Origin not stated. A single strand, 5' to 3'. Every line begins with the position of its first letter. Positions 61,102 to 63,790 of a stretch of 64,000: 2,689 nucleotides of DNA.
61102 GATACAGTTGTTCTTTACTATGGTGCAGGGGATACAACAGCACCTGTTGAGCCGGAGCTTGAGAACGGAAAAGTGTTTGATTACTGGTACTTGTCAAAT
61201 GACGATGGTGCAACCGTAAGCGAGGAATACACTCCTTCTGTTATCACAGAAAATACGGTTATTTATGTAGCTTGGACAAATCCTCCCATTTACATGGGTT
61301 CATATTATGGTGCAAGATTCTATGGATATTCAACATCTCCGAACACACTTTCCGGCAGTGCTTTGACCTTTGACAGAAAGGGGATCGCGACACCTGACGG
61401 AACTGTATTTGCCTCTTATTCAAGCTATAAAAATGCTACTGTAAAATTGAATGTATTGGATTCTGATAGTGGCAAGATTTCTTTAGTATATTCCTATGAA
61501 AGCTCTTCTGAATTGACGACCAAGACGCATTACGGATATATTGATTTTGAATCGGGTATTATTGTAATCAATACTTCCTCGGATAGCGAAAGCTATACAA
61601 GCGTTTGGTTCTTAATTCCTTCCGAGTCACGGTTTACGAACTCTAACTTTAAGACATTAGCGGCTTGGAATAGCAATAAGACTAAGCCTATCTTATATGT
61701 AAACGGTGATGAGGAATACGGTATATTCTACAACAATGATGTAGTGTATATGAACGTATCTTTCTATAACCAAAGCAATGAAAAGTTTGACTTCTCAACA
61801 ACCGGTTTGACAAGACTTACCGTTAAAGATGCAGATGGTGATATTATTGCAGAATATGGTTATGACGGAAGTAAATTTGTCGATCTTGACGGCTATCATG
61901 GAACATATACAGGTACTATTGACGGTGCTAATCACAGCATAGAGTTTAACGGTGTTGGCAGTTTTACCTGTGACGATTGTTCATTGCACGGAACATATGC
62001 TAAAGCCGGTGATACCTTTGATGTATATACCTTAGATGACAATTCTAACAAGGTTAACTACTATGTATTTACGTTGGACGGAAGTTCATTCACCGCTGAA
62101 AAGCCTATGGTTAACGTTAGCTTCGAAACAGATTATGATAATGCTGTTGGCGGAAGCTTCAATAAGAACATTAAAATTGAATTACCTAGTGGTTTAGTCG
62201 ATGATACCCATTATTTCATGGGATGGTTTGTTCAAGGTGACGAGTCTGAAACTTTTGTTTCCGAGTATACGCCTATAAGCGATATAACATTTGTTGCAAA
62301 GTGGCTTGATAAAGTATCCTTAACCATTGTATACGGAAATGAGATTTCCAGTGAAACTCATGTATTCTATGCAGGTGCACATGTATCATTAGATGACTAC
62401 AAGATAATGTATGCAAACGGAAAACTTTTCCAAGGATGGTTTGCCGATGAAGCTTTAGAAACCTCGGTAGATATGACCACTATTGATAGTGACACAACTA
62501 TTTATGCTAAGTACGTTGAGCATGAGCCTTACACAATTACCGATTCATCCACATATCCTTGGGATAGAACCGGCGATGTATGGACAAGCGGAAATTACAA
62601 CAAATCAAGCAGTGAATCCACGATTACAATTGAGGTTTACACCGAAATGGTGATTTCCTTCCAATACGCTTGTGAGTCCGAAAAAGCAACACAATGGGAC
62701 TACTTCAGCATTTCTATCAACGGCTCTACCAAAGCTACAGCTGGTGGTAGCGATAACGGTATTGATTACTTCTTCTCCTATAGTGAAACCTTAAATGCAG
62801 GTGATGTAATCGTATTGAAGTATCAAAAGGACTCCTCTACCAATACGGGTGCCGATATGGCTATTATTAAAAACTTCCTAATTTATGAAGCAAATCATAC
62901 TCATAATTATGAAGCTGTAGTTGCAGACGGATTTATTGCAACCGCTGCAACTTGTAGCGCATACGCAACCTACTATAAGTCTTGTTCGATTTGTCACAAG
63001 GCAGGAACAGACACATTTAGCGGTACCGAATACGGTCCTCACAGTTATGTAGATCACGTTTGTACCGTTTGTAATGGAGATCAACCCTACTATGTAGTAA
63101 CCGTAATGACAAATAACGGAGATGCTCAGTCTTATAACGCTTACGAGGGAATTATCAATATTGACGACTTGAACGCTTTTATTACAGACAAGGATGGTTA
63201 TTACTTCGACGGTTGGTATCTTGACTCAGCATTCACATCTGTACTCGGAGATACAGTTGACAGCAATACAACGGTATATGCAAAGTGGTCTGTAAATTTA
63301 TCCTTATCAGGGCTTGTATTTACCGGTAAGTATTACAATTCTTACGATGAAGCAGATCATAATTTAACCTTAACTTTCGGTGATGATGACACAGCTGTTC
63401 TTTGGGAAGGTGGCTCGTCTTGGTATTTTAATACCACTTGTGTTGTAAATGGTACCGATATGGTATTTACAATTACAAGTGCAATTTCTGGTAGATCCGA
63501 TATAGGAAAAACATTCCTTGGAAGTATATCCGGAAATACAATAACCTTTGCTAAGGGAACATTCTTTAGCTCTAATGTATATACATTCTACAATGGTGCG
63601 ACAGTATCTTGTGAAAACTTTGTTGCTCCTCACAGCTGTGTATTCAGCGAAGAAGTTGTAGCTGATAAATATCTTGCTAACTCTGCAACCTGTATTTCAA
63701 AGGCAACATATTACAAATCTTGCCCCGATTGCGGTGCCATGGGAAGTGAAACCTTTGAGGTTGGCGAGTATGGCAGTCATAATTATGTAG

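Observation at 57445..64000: Giant surface lipoprotein combining a repeated Cys-rich ~40-aa module with InlB-B / Listeria-Bacteroides repeats; gene runs off the window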

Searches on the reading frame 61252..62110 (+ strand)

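Call 73: search_protein_families(library=pfam, proteins=[window:61252-62110:+], max_evalue=1)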
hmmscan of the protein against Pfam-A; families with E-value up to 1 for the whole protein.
window:61252-62110:+ (286 aa): 2 families
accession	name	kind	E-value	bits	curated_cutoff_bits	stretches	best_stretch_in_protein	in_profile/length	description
PF00062.25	Lys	-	0.065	13.9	27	1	131-184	26-80/123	C-type lysozyme/alpha-lactalbumin family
PF06572.17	DUF1131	-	0.1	12.8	21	1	42-85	49-92/170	Protein of unknown function (DUF1131)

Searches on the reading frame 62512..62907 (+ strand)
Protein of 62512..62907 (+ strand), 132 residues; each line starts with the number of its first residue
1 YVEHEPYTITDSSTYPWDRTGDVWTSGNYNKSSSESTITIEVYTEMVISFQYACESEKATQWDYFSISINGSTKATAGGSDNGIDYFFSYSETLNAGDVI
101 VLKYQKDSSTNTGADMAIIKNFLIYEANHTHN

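Call 73: search_protein_families(library=pfam, proteins=[window:62512-62907:+], max_evalue=1)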
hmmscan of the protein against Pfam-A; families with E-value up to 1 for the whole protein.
window:62512-62907:+ (132 aa): 2 families
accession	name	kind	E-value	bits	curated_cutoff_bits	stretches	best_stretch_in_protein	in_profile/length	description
PF21279.3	YhfX-like_C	-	0.11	13.6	27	0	80-120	49-88/97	YhfX-like, C-terminal domain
PF16036.10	Chalcone_3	-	0.14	12.7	27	1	22-112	34-126/165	Chalcone isomerase-like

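Call 85: find_related_loci(query=window:62512-62907:+, collection=metagenome_contigs, flank=10000)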
Query window:62512-62907:+ (132 aa) in metagenome_contigs; peptide patterns used: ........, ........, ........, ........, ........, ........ (x = any residue, [..] = any of these).
110 stretches matched a pattern, but none encodes a relative of the query by tblastn (E <= 1e-3).

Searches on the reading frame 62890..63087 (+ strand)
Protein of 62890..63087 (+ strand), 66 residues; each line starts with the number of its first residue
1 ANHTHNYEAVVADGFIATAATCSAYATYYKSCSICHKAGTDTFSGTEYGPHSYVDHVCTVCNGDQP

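Call 31: search_protein_families(library=pfam, proteins=[window:62890-63087:+], max_evalue=10)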
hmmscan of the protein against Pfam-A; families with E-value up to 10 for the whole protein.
seq(66 aa): 3 families
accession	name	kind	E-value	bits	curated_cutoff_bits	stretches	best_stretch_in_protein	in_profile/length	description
PF21257.3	PHD_ash2p_like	-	0.12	12.7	28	1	12-43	19-51/53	ASH2, PHD zinc finger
PF13442.11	Cytochrome_CBB3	-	0.48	11.2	27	1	24-40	6-22/68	Cytochrome C oxidase, cbb3-type, subunit III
PF21817.3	CapR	-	1.1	10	24.2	1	32-65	7-42/67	CapR homology domain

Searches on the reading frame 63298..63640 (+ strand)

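Call 73: search_protein_families(library=pfam, proteins=[window:63298-63640:+], max_evalue=1)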
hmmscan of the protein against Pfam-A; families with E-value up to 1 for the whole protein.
window:63298-63640:+ (114 aa): 1 family
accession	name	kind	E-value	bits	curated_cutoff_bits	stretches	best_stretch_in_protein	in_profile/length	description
PF15939.10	YmcE_antitoxin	-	0.029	15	27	1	77-108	5-35/76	Putative antitoxin of bacterial toxin-antitoxin system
